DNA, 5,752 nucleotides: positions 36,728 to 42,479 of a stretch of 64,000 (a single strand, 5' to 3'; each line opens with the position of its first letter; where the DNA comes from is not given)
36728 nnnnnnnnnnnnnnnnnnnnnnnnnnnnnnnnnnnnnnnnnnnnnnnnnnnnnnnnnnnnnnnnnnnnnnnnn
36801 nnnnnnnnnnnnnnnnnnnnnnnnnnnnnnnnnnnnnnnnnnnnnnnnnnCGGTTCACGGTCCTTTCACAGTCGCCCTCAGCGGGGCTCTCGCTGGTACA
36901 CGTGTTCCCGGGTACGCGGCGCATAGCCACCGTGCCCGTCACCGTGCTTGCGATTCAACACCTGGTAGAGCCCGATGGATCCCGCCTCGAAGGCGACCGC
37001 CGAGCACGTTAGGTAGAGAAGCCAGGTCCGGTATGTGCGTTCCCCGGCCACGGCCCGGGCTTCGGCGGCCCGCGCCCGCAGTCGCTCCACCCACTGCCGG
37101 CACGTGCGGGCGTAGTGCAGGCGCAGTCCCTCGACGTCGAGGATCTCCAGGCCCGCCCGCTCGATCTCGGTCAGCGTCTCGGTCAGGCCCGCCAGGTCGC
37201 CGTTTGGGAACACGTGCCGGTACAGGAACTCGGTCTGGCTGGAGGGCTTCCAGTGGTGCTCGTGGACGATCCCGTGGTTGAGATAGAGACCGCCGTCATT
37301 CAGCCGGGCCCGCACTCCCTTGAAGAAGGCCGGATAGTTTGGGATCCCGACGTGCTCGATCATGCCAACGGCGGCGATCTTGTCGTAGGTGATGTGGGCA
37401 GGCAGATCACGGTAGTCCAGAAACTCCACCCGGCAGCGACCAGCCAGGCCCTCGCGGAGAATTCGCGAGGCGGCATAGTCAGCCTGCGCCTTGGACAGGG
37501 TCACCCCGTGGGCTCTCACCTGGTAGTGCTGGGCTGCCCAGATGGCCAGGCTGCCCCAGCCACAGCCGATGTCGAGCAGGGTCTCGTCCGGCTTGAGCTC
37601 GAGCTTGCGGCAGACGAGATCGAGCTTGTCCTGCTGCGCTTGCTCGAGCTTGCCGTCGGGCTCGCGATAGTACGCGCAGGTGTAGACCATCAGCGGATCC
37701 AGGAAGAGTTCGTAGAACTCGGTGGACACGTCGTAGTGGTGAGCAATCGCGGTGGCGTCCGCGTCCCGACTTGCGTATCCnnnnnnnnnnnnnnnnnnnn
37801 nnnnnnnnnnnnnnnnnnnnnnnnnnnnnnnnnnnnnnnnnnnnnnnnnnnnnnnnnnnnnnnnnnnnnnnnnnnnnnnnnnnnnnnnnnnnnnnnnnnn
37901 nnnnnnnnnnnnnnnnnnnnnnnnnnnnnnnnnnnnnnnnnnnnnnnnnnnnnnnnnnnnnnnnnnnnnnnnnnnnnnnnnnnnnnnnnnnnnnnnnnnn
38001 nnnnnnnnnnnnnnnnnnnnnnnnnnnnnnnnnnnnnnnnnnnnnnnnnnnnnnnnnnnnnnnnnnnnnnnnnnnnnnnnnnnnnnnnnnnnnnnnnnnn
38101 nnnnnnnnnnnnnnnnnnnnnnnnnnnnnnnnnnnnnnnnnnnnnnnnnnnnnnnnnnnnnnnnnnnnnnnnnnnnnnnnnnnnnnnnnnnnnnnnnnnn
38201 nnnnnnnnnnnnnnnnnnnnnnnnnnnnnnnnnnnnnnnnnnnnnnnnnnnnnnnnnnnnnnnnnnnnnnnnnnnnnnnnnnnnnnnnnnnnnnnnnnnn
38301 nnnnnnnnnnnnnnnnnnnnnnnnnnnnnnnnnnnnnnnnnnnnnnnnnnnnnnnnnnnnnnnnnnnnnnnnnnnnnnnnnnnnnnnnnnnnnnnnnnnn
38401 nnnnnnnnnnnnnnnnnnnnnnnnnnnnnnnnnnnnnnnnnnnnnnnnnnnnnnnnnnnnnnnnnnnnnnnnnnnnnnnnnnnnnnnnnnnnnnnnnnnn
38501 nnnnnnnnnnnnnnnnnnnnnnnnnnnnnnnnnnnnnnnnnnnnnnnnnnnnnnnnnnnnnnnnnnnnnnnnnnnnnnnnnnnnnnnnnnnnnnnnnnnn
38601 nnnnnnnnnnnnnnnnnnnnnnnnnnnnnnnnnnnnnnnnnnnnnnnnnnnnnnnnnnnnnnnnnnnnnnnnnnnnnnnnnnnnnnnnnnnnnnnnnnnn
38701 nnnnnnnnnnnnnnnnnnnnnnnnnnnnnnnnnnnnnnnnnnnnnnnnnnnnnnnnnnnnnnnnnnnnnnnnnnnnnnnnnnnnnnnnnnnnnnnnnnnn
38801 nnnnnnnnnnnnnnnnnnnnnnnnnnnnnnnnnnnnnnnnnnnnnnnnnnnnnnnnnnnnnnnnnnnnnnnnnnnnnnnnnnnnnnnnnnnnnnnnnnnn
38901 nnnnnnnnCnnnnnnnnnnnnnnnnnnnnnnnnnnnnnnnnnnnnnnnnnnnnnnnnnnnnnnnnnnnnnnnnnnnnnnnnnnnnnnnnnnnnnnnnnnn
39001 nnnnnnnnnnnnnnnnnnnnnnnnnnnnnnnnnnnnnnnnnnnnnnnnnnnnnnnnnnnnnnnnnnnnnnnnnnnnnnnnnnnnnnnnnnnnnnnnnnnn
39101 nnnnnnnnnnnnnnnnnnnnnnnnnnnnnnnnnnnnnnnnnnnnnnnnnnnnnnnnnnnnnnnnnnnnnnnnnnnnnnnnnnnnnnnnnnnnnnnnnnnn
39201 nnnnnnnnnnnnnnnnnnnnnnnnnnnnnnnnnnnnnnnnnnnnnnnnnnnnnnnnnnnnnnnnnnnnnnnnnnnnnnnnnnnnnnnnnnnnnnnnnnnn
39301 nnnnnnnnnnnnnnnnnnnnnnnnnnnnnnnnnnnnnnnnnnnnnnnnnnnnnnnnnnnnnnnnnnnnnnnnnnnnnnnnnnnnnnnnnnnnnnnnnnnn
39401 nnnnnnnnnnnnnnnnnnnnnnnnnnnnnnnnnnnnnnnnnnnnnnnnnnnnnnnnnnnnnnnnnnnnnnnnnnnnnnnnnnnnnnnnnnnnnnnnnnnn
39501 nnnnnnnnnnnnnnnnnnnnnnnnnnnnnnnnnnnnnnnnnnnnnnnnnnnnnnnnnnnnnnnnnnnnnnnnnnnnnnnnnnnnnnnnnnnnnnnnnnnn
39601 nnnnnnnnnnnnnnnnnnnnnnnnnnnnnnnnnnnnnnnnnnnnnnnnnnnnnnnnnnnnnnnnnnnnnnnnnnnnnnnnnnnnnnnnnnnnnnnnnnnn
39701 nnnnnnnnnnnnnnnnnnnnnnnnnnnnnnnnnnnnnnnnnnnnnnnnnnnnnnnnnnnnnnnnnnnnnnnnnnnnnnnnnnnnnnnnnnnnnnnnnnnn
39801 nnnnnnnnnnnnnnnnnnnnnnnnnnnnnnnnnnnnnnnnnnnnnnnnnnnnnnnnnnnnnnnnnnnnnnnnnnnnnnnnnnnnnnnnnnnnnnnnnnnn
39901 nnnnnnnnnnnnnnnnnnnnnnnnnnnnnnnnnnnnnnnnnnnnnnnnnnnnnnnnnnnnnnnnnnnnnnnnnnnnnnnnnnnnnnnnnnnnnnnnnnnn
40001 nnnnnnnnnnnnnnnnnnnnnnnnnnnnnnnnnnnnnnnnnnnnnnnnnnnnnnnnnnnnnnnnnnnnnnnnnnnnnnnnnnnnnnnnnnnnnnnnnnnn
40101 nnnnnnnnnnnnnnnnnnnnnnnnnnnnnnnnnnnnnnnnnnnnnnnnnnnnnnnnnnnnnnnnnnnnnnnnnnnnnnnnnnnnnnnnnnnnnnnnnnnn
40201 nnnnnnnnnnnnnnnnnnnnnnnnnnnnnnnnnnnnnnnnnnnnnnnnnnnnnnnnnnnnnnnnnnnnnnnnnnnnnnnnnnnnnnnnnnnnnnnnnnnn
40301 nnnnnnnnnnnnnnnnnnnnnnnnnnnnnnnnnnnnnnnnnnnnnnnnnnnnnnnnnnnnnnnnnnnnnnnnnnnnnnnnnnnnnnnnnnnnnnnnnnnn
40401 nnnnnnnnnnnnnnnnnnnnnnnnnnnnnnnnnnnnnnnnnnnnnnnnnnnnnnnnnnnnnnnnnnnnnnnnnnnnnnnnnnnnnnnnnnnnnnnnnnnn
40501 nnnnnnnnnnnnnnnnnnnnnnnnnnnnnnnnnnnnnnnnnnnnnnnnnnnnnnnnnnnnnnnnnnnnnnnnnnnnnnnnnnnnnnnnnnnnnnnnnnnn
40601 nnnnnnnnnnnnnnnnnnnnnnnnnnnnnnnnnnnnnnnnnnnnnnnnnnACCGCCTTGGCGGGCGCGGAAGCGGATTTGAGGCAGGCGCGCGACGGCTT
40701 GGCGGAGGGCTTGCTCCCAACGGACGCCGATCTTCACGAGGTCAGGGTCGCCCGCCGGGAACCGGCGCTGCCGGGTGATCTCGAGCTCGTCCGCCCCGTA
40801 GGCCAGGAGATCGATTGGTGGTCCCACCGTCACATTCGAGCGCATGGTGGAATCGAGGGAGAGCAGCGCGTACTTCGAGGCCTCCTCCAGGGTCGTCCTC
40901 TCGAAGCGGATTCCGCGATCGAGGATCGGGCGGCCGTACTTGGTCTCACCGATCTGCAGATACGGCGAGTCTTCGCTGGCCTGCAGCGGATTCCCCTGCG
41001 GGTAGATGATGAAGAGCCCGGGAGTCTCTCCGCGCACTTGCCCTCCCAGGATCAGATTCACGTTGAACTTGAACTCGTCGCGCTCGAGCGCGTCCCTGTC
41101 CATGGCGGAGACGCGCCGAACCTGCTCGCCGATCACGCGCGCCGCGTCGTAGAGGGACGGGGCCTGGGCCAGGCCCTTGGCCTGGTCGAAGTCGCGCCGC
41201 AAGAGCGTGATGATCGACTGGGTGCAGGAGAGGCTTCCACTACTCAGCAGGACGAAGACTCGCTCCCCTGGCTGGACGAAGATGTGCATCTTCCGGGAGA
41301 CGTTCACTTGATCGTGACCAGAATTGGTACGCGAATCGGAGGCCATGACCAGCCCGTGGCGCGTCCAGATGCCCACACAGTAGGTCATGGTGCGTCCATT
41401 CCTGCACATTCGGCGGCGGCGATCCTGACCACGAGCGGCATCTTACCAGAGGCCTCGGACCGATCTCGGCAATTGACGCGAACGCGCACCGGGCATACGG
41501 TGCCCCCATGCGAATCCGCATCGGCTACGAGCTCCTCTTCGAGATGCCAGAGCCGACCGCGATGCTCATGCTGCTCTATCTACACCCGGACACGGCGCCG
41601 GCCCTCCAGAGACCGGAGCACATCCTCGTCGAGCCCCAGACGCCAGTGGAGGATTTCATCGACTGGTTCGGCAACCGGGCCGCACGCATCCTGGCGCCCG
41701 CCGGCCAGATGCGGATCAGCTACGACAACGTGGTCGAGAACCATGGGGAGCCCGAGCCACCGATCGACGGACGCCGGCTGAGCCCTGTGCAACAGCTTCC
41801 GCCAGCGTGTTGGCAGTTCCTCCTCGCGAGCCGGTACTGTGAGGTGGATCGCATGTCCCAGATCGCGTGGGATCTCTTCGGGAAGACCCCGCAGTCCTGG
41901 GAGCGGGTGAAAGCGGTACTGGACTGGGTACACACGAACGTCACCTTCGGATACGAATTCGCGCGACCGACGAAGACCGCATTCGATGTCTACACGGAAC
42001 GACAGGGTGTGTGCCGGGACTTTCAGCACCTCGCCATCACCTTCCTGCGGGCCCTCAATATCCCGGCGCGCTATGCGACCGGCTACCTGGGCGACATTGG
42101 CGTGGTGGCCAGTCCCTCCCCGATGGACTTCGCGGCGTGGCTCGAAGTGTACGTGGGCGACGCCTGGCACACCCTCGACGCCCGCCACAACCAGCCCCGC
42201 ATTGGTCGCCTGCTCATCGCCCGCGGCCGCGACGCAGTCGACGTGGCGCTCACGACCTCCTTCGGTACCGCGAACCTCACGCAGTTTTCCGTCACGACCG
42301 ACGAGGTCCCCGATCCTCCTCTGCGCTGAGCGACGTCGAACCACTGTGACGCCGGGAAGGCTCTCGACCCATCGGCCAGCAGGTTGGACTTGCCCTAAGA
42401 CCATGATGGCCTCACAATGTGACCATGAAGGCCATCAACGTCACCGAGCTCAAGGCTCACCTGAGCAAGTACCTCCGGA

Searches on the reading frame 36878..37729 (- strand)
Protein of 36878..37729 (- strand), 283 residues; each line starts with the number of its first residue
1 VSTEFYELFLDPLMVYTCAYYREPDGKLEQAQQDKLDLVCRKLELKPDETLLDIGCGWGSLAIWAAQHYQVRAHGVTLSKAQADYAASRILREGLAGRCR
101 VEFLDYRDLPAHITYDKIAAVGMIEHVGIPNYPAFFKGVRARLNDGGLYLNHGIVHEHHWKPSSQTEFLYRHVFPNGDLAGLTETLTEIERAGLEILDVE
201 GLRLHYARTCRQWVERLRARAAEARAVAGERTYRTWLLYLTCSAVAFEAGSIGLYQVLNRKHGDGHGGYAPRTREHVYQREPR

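Call 4: search_protein_families(library=pfam, proteins=[window:36878-37729:-], max_evalue=0.01)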
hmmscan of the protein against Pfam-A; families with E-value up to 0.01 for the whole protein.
window:36878-37729:- (283 aa): 9 families
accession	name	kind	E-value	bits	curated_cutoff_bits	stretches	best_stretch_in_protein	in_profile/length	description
PF02353.26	CMAS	-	6.1e-82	275.4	27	1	2-257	17-273/273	Mycolic acid cyclopropane synthetase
PF13649.12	Methyltransf_25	-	1.3e-13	51.9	27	1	52-147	2-97/97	Methyltransferase domain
PF08242.18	Methyltransf_12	-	5.6e-11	43.5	30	1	52-148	1-97/98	Methyltransferase domain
PF13489.12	Methyltransf_23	-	5.3e-08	33.2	27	1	35-149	9-114/164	Methyltransferase domain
PF08241.18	Methyltransf_11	-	1.4e-07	32.5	21.2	1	52-149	1-93/95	Methyltransferase domain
PF13847.12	Methyltransf_31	-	1.4e-05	25.3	27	1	46-155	2-113/145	Methyltransferase domain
PF05175.20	MTS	-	0.00044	20.4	23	1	40-78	24-60/170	Methyltransferase small domain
PF08123.19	DOT1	-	0.00064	19.8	23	1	35-88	30-84/205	Histone methylation protein DOT1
PF07021.18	MetW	-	0.0041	17.2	21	1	46-82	12-48/193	Methionine biosynthesis protein MetW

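Call 5: search_protein_families(library=ncbifam, proteins=[window:36878-37729:-], max_evalue=0.01)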
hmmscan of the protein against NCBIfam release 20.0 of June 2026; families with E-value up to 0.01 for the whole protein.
window:36878-37729:- (283 aa): 16 families
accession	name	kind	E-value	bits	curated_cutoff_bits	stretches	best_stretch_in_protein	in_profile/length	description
NF040703.1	cyclopro_CfaB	exception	3.1e-89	299.5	650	1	1-278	113-393/393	C17 cyclopropane fatty acid synthase CfaB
NF053839.1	CPFASynBruc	equivalog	7.2e-73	245.9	600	1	2-281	129-400/410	cyclopropane fatty acid synthase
NF008686.0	PRK11705.1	equivalog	6.4e-68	229.5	400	1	2-264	123-375/383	cyclopropane fatty acyl phospholipid synthase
NF040660.1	mycolic_MTase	equivalog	7.8e-48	163.5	390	1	2-257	15-279/283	cyclopropane mycolic acid synthase family methyltransferase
NF041943.1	GPPMT_Stmyces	equivalog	5.4e-09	36.3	400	1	27-108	59-138/272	geranyl diphosphate 2-C-methyltransferase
TIGR01983.1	UbiG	equivalog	3.1e-06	26.6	102.95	1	44-149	49-149/228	bifunctional 2-polyprenyl-6-hydroxyphenol methylase/3-demethylubiquinol 3-O-methyltransferase UbiG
NF043040.1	corrin_prot_MT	hypoth_equivalog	1.8e-05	24.2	180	1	46-121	40-117/216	corrinoid protein-associated methyltransferase CpaM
TIGR02469.1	CbiT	equivalog_domain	7.5e-05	23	78.3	1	39-70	11-42/124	precorrin-6Y C5,15-methyltransferase (decarboxylating) subunit CbiT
TIGR04074.1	bacter_Hen1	equivalog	0.00017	20.2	340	1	30-139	265-380/462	3' terminal RNA ribose 2'-O-methyltransferase Hen1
NF045667.1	MTase_DVU1556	equivalog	0.00023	20.7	155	1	43-89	18-64/213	DVU_1556 family methyltransferase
TIGR04345.1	ovoA_Cterm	equivalog_domain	0.00056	19.5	170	0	16-81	10-74/242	putative 4-mercaptohistidine N1-methyltransferase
NF050150.1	RiPP_MTase_ApyS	equivalog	0.00074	18.8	400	1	36-115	133-210/323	RiPP biosynthesis methyltransferase ApyS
NF001244.0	PRK00216.1-5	equivalog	0.0017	17.7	216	1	39-110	40-113/236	bifunctional demethylmenaquinone methyltransferase/2-methoxy-6-polyprenyl-1,4-benzoquinol methylase UbiE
NF041081.1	prot_lys_mtase_Arch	equivalog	0.0037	17.3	200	1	45-103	7-66/142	protein-lysine N-methyltransferase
NF006138.0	PRK08287.1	equivalog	0.0049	16.7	210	1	39-69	23-53/189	decarboxylating cobalt-precorrin-6B (C(15))-methyltransferase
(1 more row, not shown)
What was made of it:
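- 36878..37729 (-): CMAS-family SAM methyltransferase, catalytic domain only. Matches CfaB positions 113-393 (calls 4, 5).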

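Call 23: search_solved_structures(query=window:36878-37729:-, max_evalue=1e-10)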
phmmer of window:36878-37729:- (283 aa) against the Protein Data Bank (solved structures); distinct sequences matched with E-value up to 1e-10: 20.
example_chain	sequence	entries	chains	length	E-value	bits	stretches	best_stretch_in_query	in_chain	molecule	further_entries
5z9o_A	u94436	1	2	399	2.7e-55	190.8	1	3-277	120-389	Cyclopropane-fatty-acyl-phospholipid synthase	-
7qos_A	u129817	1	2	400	1.2e-54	188.7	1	3-261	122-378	Cyclopropane-fatty-acyl-phospholipid synthase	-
6bqc_A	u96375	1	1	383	6.5e-41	143.6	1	4-259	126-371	Cyclopropane-fatty-acyl-phospholipid synthase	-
1kp9_A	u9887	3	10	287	1.5e-38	135.8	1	2-256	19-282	CYCLOPROPANE-FATTY-ACYL-PHOSPHOLIPID SYNTHASE 1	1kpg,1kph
1l1e_A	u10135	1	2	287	6.4e-38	133.8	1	2-253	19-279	mycolic acid synthase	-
8raq_A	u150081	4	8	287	1.7e-37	132.4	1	2-256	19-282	Mycolic acid methyltransferase MmaA1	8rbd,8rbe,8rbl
7l9u_A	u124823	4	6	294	5.3e-37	130.8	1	2-250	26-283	S-adenosylmethionine-dependent methyltransferase UmaA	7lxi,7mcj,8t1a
1tpy_A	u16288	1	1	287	1.1e-34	123.1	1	2-256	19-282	methoxy mycolic acid synthase 2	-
2fk7_A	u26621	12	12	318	5e-33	117.7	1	2-241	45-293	methoxy mycolic acid synthase 4 | Hydroxymycolate synthase MmaA4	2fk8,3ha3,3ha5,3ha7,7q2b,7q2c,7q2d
1kpi_A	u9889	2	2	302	1.8e-28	102.7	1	2-243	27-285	CYCLOPROPANE-FATTY-ACYL-PHOSPHOLIPID SYNTHASE 2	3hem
5kn4_A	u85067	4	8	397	1.5e-20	76.8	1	8-225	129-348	Pavine N-methyltransferase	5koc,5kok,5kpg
6gkv_A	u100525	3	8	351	5.2e-20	75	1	4-220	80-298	Coclaurine N-methyltransferase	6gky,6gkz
5kpc_A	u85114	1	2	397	2.1e-19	73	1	8-225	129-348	Pavine N-methyltransferase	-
9dg8_A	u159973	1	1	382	5.6e-17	65.1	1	14-225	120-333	Tetrahydroprotoberberine N-methyltransferase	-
9dg7_A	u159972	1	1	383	5.7e-17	65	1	14-225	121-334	Tetrahydroprotoberberine N-methyltransferase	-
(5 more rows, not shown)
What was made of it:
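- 36878..37729 (-): 190 bits to CFA synthase 5z9o (call 23).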

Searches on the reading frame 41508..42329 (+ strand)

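Call 35: search_protein_families(library=pfam, proteins=[window:41508-42329:+], max_evalue=0.001)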
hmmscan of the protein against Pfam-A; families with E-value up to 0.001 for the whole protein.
window:41508-42329:+ (273 aa): 2 families
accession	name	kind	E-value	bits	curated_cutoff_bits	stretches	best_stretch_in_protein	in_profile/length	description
PF01841.26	Transglut_core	-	3.3e-19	69.6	23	1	126-225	11-108/108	Transglutaminase-like superfamily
PF04473.18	DUF553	-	0.00019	21.3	20.5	1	116-188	3-83/140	Transglutaminase-like domain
